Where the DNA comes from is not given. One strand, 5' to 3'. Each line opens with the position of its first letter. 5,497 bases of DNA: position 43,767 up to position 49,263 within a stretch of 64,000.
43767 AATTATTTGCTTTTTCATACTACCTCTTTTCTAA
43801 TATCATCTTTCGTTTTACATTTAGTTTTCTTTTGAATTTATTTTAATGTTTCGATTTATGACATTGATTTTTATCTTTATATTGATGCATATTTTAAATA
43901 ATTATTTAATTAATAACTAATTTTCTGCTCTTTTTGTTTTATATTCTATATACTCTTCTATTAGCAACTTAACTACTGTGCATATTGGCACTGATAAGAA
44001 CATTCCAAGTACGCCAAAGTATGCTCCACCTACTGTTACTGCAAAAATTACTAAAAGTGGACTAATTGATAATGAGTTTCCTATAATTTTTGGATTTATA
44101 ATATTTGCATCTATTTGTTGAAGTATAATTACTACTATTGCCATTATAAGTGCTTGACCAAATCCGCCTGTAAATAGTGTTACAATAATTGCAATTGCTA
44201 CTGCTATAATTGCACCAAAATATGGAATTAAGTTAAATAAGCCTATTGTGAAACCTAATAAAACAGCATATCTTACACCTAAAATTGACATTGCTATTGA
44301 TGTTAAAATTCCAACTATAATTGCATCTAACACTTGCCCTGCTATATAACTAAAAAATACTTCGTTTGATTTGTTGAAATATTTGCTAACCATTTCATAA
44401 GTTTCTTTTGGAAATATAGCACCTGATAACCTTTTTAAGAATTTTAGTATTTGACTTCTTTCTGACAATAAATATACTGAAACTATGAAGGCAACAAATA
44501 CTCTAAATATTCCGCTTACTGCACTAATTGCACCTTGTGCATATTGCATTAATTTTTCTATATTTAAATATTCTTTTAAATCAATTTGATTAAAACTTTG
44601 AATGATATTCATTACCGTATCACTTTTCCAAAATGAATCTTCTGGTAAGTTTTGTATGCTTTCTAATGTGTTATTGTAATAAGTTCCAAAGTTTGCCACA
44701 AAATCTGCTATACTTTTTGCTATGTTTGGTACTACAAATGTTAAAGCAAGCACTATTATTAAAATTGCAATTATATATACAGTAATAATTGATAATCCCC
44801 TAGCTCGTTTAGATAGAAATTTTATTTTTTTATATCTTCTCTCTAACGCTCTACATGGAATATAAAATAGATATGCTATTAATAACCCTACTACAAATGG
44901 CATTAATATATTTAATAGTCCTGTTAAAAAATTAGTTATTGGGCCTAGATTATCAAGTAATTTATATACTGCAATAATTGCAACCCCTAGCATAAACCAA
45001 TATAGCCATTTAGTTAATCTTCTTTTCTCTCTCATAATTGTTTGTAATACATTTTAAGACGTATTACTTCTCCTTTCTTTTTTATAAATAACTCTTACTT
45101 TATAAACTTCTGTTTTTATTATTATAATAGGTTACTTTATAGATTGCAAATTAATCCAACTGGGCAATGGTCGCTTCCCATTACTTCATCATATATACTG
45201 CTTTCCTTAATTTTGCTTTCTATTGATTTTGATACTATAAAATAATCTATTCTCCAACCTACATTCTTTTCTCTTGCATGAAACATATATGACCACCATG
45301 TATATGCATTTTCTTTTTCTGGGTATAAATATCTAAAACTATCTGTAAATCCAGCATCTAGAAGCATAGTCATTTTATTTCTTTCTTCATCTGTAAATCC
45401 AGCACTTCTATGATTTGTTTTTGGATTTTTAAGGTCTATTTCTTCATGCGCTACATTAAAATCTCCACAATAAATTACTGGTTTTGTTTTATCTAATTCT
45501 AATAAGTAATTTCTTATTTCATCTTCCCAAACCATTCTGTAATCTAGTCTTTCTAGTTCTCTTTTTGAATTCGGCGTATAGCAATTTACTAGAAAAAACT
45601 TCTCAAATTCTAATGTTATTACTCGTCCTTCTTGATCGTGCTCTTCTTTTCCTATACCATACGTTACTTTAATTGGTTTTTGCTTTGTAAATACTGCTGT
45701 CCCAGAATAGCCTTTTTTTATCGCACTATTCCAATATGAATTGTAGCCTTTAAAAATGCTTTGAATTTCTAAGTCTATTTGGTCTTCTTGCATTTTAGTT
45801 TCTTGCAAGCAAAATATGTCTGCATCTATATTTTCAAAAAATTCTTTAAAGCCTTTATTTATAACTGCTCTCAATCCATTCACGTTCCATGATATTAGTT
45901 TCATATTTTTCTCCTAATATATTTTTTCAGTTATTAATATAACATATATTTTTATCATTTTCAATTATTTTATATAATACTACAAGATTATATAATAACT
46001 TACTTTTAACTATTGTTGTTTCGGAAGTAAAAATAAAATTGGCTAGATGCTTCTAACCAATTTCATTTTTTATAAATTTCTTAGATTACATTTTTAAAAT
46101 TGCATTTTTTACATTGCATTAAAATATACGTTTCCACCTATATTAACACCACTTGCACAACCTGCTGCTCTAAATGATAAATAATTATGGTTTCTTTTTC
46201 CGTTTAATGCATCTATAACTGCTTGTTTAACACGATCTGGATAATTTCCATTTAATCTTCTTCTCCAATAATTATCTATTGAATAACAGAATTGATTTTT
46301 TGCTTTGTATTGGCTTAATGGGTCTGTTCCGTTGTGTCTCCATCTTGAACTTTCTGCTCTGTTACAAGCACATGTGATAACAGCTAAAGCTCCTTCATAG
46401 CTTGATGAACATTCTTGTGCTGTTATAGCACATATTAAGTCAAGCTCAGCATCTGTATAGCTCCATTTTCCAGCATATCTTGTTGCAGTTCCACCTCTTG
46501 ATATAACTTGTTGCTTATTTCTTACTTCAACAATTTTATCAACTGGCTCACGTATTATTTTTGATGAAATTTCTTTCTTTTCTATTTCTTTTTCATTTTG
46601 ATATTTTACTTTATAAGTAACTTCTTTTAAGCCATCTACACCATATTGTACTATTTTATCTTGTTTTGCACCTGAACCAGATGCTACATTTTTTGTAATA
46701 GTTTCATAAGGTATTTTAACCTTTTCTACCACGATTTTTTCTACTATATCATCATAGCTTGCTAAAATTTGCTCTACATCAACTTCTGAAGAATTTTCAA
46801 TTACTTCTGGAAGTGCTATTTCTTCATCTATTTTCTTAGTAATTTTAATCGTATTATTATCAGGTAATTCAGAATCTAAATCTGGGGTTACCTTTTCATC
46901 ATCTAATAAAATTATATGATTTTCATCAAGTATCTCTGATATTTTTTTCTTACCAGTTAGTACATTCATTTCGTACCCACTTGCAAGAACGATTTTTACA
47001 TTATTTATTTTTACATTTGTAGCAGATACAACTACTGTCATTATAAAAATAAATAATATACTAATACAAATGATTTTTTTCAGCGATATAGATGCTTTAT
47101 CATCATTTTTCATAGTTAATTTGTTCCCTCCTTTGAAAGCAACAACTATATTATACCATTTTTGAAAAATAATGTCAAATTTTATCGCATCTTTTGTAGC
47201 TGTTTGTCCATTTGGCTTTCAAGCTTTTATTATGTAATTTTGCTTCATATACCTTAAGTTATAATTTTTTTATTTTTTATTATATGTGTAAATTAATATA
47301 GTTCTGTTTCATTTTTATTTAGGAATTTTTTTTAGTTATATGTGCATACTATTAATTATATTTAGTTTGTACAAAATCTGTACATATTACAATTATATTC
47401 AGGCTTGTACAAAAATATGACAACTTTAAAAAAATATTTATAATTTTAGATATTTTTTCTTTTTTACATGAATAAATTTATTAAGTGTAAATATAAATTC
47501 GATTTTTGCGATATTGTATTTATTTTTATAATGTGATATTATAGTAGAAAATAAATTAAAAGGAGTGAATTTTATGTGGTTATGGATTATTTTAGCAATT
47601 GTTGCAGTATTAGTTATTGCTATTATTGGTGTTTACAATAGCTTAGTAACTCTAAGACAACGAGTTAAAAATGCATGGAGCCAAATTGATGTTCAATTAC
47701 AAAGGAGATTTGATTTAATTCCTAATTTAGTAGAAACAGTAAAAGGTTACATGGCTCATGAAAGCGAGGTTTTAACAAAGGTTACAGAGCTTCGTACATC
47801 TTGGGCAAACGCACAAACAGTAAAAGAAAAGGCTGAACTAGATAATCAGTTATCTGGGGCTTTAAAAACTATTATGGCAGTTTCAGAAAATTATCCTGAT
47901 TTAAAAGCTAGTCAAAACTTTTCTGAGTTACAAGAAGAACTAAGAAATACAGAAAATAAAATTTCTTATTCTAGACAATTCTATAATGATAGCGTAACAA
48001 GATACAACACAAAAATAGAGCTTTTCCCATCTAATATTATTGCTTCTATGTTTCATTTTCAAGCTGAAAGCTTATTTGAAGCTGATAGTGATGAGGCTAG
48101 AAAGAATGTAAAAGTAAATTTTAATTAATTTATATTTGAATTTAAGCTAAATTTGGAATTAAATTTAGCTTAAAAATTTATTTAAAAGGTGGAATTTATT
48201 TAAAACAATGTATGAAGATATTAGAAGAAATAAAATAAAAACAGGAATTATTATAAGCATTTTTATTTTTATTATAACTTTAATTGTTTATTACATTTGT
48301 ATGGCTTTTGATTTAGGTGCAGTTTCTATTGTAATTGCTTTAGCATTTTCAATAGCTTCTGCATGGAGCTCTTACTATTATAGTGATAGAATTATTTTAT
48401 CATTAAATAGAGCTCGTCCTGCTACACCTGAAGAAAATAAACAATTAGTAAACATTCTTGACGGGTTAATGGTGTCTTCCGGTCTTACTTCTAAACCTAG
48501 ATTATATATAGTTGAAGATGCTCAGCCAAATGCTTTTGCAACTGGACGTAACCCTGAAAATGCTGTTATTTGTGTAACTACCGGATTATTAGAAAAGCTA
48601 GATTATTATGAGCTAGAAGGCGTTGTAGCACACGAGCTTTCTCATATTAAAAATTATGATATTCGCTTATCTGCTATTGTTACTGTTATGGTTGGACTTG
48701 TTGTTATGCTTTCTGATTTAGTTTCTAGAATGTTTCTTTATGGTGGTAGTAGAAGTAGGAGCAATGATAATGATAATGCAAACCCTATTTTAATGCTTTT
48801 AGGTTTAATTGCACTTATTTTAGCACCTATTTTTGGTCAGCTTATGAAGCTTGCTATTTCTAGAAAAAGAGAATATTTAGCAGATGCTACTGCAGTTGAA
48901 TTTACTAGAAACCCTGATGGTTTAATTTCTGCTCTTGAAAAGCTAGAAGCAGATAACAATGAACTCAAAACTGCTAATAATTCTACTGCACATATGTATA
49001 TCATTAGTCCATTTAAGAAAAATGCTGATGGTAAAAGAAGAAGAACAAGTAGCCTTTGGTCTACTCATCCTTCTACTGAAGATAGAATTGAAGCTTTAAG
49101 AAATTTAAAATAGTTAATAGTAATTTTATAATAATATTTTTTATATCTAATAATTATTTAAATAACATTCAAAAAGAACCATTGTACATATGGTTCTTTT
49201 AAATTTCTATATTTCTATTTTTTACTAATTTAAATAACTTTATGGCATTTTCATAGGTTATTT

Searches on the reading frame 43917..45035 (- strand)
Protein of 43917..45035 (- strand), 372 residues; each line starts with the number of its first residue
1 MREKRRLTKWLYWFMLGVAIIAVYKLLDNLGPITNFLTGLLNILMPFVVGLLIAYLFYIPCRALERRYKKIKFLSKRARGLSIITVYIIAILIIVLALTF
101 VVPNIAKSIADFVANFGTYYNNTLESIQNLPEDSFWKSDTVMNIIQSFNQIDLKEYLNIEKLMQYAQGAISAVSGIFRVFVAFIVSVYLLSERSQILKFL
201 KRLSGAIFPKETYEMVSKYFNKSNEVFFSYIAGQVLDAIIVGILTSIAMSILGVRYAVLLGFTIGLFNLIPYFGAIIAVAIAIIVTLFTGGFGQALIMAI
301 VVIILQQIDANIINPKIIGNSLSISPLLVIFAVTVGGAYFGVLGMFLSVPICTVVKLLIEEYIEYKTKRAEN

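Call 19: search_protein_families(library=pfam, proteins=[window:43917-45035:-], max_evalue=0.001)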
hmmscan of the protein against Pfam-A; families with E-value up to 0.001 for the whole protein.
window:43917-45035:- (372 aa): 1 family
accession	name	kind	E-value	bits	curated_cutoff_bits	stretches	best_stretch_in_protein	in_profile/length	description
PF01594.21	AI-2E_transport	-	3.1e-57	194.6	34.3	1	28-362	19-326/327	AI-2E family transporter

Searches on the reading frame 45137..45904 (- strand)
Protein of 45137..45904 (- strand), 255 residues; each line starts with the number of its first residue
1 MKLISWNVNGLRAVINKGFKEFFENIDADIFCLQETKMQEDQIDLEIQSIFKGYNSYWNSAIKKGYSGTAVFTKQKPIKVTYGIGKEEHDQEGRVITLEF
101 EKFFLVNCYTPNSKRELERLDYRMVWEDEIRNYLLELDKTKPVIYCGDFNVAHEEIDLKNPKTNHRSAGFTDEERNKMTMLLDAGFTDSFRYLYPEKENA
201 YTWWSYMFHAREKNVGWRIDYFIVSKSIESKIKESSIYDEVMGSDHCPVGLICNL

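Call 19: search_protein_families(library=pfam, proteins=[window:45137-45904:-], max_evalue=0.001)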
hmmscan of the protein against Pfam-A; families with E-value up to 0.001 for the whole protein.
window:45137-45904:- (255 aa): 2 families
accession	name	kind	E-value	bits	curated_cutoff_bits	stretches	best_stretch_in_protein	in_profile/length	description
PF03372.29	Exo_endo_phos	-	1.6e-31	110.2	24.5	1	4-246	1-225/225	Endonuclease/Exonuclease/phosphatase family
PF14529.12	Exo_endo_phos_2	-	1.6e-06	28.4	27.4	1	104-249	2-116/117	Endonuclease-reverse transcriptase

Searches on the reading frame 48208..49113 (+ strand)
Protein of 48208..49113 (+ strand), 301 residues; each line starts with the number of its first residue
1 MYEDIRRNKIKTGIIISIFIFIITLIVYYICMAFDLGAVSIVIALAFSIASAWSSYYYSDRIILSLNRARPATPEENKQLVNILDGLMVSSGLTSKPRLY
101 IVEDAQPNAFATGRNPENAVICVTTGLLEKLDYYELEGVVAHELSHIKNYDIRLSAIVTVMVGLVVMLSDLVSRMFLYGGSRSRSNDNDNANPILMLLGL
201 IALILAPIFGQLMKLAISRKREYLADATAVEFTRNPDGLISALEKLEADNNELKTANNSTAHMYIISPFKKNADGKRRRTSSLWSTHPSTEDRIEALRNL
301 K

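Call 63: search_protein_families(library=pfam, proteins=[window:48208-49113:+], max_evalue=0.01)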
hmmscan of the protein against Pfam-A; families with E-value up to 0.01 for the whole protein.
window:48208-49113:+ (301 aa): 2 families
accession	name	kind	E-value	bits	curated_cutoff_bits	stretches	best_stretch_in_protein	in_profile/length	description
PF01435.24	Peptidase_M48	-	5.5e-33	114.8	20.3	1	74-300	1-185/186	Peptidase family M48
PF05569.17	Peptidase_M56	-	0.0012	18.5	31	1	119-161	176-218/296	BlaR1 peptidase M56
